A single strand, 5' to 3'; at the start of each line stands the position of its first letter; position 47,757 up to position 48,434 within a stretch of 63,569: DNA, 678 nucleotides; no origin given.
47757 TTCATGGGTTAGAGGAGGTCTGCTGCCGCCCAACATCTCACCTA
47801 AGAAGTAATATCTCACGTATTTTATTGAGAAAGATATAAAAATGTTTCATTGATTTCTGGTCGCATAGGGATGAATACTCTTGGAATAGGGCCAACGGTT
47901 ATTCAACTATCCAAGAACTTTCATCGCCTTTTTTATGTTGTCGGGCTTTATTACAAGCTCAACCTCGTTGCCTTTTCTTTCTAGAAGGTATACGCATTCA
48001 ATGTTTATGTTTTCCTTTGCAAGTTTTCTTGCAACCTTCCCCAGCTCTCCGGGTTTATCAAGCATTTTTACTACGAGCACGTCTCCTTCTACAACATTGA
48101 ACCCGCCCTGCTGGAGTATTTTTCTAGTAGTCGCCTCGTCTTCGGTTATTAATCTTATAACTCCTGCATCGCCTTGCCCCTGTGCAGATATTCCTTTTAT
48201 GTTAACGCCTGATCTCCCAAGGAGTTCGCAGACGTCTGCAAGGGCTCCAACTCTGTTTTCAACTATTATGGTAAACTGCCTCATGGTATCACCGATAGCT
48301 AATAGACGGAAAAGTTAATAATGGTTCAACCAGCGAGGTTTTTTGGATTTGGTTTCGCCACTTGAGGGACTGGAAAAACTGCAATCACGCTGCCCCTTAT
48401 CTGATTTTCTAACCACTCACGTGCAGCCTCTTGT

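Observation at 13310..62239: Recurrent T-loop (about 59/60) intron position in three different tRNAs; seven introns in four tRNA genes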

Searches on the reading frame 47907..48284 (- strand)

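Call 44: search_protein_families(library=pfam, proteins=[window:47907-48284:-], max_evalue=0.00001)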
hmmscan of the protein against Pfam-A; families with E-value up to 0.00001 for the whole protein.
window:47907-48284:- (125 aa): 5 families
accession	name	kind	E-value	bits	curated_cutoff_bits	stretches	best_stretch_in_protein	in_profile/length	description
PF01842.31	ACT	-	6.3e-16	58.3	27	1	6-58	5-59/66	ACT domain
PF22629.2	ACT_AHAS_ss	-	5.1e-15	55.8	27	1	5-59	2-58/67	AHAS small subunit-like ACT domain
PF19571.5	ACT_8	-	5.7e-13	49.3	23.5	1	2-124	4-125/141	ACT domain pair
PF13291.12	ACT_4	-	1.3e-09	39.1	27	0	4-39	9-44/80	ACT domain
PF22468.2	ACT_9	-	3.1e-06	27.3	27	0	73-124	7-57/61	ACT domain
